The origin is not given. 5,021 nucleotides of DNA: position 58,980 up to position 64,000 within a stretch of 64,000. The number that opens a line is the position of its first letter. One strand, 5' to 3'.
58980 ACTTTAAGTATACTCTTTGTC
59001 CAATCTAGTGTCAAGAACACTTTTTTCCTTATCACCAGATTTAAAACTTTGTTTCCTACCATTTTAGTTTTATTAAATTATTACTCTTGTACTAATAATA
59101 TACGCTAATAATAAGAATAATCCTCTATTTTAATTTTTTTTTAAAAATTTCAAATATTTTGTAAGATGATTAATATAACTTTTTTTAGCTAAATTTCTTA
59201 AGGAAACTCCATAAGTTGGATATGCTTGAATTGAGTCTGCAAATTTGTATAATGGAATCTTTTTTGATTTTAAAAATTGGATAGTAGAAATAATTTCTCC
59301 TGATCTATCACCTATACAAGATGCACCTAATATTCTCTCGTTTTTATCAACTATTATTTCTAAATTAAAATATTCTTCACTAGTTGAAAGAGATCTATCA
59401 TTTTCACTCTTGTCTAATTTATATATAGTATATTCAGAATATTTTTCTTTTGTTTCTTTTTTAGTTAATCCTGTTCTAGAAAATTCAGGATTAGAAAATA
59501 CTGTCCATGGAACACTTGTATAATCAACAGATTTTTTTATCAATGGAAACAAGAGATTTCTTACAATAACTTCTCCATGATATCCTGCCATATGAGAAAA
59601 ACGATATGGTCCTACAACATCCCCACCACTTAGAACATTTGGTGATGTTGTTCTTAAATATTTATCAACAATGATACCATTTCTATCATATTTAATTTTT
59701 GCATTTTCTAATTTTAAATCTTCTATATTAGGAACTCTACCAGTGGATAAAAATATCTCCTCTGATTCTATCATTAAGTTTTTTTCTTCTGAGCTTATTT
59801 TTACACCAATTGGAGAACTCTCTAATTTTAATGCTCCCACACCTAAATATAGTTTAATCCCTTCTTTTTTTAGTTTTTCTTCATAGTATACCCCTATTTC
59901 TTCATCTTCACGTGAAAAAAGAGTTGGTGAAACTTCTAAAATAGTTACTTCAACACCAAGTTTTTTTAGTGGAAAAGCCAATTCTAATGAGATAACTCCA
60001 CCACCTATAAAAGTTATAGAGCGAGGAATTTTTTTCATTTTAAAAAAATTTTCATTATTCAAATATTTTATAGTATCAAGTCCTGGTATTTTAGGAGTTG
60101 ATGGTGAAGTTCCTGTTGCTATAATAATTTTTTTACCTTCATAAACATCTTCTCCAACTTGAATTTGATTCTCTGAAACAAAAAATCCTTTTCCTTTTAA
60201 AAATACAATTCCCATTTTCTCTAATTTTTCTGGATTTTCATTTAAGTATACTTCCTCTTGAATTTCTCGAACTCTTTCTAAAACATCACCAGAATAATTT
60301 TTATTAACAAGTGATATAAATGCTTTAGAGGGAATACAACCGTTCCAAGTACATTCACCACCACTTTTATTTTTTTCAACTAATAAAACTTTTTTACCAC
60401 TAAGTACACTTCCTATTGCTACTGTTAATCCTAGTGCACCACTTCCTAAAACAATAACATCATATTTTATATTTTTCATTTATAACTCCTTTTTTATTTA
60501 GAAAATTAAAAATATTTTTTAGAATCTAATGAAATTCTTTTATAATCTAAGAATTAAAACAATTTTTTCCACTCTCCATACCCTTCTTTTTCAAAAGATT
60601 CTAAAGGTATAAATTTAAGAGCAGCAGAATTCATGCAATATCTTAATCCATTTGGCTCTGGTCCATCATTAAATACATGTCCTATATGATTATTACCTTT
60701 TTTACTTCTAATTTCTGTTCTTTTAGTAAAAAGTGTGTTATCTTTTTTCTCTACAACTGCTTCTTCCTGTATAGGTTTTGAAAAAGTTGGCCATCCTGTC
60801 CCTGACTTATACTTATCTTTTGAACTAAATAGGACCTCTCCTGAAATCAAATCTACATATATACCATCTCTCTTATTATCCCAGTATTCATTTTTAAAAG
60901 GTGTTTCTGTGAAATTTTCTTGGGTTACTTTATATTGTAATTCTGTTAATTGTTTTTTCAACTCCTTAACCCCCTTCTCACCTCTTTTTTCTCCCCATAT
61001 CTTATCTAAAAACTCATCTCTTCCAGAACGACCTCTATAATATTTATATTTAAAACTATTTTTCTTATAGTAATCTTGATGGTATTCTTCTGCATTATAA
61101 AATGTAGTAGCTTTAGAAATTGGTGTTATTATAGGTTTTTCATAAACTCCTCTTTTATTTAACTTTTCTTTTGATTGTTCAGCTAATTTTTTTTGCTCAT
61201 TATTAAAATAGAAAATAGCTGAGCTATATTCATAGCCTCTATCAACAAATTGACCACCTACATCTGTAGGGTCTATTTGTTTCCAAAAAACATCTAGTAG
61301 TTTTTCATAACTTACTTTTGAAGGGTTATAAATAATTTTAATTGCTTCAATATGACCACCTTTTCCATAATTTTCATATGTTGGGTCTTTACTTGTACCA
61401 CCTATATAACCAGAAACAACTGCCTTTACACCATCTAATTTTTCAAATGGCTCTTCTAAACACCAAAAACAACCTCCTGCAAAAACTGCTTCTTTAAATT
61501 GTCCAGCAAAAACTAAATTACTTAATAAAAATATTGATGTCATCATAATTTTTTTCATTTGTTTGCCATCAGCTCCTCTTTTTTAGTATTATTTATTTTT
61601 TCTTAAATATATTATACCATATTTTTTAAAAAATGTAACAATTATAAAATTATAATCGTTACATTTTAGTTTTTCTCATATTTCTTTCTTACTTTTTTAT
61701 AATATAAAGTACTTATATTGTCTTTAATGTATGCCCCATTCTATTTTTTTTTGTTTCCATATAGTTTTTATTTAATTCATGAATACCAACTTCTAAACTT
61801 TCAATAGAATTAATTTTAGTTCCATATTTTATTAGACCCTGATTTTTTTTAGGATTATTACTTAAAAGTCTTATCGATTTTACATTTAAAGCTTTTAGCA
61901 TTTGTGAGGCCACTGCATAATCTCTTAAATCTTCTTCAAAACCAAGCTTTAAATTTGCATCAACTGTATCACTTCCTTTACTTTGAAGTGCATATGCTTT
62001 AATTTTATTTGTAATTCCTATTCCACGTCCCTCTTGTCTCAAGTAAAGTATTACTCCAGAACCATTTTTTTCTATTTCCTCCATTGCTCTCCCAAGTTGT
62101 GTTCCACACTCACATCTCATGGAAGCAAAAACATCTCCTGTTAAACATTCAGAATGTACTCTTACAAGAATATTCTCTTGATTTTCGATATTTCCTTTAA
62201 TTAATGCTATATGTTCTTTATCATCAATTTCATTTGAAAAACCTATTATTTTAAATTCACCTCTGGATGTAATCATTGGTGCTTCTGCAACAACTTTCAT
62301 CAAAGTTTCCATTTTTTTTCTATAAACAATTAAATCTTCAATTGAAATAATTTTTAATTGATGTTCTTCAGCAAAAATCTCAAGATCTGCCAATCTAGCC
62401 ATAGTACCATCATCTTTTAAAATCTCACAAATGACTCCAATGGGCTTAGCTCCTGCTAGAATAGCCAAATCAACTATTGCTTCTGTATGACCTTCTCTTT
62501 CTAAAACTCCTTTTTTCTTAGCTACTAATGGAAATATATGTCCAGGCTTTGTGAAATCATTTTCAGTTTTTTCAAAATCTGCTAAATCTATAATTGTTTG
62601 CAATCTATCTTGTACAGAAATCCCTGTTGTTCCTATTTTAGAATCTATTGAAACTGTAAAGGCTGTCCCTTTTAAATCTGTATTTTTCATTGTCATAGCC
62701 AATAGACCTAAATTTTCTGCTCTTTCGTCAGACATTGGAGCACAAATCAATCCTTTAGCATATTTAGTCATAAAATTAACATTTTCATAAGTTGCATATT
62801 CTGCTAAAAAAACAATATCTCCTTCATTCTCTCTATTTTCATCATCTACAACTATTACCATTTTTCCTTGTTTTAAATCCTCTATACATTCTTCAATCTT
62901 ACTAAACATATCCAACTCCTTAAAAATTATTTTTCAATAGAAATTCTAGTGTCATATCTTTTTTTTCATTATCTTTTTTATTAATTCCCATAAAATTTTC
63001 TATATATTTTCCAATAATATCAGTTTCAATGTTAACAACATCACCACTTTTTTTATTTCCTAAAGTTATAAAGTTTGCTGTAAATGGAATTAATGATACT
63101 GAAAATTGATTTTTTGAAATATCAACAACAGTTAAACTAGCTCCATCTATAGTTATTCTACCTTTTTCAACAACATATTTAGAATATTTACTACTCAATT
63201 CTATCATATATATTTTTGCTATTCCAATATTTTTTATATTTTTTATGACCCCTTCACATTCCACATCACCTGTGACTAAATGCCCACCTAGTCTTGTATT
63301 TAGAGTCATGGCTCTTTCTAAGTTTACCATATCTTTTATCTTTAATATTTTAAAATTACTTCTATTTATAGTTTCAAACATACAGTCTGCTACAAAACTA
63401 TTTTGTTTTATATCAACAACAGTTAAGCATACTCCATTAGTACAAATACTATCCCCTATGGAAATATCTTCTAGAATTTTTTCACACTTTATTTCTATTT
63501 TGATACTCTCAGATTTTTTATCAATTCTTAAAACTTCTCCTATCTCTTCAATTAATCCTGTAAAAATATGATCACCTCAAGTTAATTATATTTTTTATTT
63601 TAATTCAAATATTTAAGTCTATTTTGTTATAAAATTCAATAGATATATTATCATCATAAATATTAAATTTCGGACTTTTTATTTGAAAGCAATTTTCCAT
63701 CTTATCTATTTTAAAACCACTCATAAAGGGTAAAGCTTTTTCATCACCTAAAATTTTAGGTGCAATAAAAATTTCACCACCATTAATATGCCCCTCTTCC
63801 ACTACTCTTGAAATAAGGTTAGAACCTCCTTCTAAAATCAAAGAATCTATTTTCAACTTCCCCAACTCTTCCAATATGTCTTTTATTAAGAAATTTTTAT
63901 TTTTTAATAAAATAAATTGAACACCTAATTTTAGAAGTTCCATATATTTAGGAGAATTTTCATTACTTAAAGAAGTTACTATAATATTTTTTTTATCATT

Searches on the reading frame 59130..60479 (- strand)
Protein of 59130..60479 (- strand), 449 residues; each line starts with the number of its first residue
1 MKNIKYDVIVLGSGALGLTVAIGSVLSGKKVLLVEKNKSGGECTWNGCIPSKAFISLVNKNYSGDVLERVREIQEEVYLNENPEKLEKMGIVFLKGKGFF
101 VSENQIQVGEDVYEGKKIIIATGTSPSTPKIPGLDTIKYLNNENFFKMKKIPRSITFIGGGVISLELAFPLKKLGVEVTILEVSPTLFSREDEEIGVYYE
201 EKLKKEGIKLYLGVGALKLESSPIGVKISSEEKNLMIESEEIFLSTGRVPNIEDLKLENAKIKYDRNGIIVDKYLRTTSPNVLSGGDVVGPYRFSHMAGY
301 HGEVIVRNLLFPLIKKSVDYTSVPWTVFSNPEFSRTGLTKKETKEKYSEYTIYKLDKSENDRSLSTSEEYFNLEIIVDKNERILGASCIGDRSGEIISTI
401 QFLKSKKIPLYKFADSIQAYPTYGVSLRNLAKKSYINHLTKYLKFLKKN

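Call 22: find_homologous_proteins(query=window:59130-60479:-, max_evalue=1e-50)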
Query window:59130-60479:- (449 aa): 246 proteins with E <= 1e-50 among 8000 candidates; the best 120 are listed.
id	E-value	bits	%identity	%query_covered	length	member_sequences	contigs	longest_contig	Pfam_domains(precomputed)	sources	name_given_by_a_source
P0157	4.2e-288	973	99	100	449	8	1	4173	PF01266.31,PF02852.29,PF07992.21,PF00070.34,PF13738.13,PF12831.14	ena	-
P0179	1.7e-167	576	60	98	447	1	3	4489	PF01946.24,PF01266.31,PF13450.13,PF00890.31,PF02852.29,PF07992.21,PF00070.34,PF13738.13,PF03486.21,PF01134.29,PF12831.14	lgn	-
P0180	9.4e-166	570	58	98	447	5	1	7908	PF01266.31,PF13450.13,PF00890.31,PF02852.29,PF07992.21,PF00070.34,PF13738.13,PF03486.21,PF01134.29,PF12831.14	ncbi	ncbi:MAG: dihydrolipoyl dehydrogenase family protein [Fusobacteriaceae bacterium]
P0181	1.5e-161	556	58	98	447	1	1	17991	PF01266.31,PF13450.13,PF00890.31,PF02852.29,PF07992.21,PF00070.34,PF13738.13,PF03486.21,PF12831.14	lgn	-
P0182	5.9e-141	488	53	97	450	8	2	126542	PF01266.31,PF13450.13,PF00890.31,PF02852.29,PF07992.21,PF00070.34,PF13738.13,PF03486.21,PF12831.14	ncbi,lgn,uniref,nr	ncbi:Pyruvate/2-oxoglutarate dehydrogenase complex, dihydrolipoamide dehydrogenase (E3) component [C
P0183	3.0e-139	483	51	99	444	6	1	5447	PF13450.13,PF00890.31,PF02852.29,PF07992.21,PF00070.34,PF13738.13,PF03486.21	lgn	-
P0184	2.6e-138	480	52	98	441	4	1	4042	PF01266.31,PF13450.13,PF00890.31,PF02852.29,PF07992.21,PF00070.34,PF13738.13,PF03486.21,PF12831.14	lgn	-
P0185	3.9e-138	479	52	98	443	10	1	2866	PF01266.31,PF13450.13,PF00890.31,PF02852.29,PF07992.21,PF00070.34,PF13738.13,PF01134.29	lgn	-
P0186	7.8e-138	478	51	98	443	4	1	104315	PF01266.31,PF13434.13,PF13450.13,PF00890.31,PF02852.29,PF07992.21,PF00070.34,PF13738.13,PF03486.21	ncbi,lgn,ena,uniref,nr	ncbi:NAD(P)/FAD-dependent oxidoreductase [uncultured Cetobacterium sp.]|uniref:dihydrolipoyl dehydro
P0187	1.2e-137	477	52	99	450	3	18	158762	PF01266.31,PF13450.13,PF00890.31,PF02852.29,PF07992.21,PF00070.34,PF13738.13,PF03486.21,PF05834.19,PF01134.29,PF12831.14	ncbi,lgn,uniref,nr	ncbi:NAD(P)/FAD-dependent oxidoreductase [Cetobacterium sp. 2A]|uniref:dihydrolipoyl dehydrogenase f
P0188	4.0e-135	469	51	98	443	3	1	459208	PF01266.31,PF13450.13,PF00890.31,PF02852.29,PF07992.21,PF00070.34,PF13738.13,PF03486.21,PF01134.29,PF12831.14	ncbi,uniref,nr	ncbi:FAD-dependent oxidoreductase [Cetobacterium sp. 8H]|uniref:dihydrolipoyl dehydrogenase family p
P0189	4.7e-133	462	51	97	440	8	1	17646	PF13450.13,PF07992.21,PF00070.34,PF03486.21,PF01134.29,PF01494.26,PF12831.14,PF01946.24,PF01266.31,PF00890.31,PF02852.29,PF13738.13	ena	-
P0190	5.4e-133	462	51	97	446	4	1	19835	PF01946.24,PF01266.31,PF13450.13,PF00890.31,PF02852.29,PF07992.21,PF00070.34,PF13738.13,PF03486.21,PF01134.29,PF12831.14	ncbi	ncbi:MAG: dihydrolipoyl dehydrogenase family protein [Fusobacteriaceae bacterium]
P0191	5.8e-133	462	50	98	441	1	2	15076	PF01266.31,PF13450.13,PF00890.31,PF02852.29,PF07992.21,PF00070.34,PF13738.13,PF03486.21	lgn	-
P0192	2.6e-130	453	49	98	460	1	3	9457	PF13450.13,PF07992.21,PF00070.34,PF03486.21,PF01134.29,PF01494.26,PF12831.14,PF01946.24,PF01266.31,PF00890.31,PF02852.29,PF13738.13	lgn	-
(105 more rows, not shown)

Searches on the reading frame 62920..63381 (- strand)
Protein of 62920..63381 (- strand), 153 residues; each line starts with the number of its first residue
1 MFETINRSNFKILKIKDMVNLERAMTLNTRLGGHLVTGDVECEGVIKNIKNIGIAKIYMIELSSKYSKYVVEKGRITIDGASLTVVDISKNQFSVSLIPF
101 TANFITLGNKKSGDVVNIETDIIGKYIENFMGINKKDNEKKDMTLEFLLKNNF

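Call 45: find_encoding_contigs(protein=window:62920-63381:-, flank=10000, max_places=2)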
Protein window:62920-63381:- (153 aa): 13 contigs read that carry it; 2 places shown.
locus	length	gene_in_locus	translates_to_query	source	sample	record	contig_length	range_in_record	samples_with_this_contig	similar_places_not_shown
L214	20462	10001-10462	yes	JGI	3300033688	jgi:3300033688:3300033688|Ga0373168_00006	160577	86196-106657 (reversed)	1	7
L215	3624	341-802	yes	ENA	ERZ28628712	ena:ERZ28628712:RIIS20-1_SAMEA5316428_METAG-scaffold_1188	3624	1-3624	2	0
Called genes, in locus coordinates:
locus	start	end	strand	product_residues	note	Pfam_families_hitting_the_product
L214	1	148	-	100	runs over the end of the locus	PF01022:HTH_5, PF12840:HTH_20 (faint)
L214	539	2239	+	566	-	PF01979:Amidohydro_1, PF07969:Amidohydro_3, PF13382:Adenine_deam_C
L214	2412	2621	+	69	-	-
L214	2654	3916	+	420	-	PF00375:SDF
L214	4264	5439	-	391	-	PF01546:Peptidase_M20 (weak), PF07687:M20_dimer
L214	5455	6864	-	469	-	PF03606:DcuC, PF03806:ABG_transport (weak)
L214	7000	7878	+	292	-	PF01418:HTH_6, PF01380:SIS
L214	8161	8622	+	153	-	PF00885:DMRL_synthase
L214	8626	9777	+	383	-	PF00383:dCMP_cyt_deam_1, PF14437:MafB19-deam, PF01872:RibD_C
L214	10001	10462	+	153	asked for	PF00677:Lum_binding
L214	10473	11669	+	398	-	PF00926:DHBP_synthase, PF00925:GTP_cyclohydro2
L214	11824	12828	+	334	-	PF01625:PMSR, PF01641:SelR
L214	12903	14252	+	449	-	PF01266:DAO (faint), PF07992:Pyr_redox_2, PF12831:FAD_oxidored (weak), PF13738:Pyr_redox_3, PF00070:Pyr_redox, PF02852:Pyr_redox_dim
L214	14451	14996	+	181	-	PF02915:Rubrerythrin, PF21349:RUBY_RBDX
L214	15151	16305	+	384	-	PF02595:Gly_kinase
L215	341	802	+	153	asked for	PF00677:Lum_binding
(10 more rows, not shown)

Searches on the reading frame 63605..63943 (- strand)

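Call 43: search_protein_families(library=pfam, proteins=[window:63605-63943:-])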
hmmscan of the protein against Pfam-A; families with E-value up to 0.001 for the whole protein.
window:63605-63943:- (112 aa): 1 family
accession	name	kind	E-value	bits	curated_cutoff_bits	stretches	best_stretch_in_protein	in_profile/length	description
PF01872.23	RibD_C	-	3.3e-11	43.8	24.1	1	17-81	117-180/197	RibD C-terminal domain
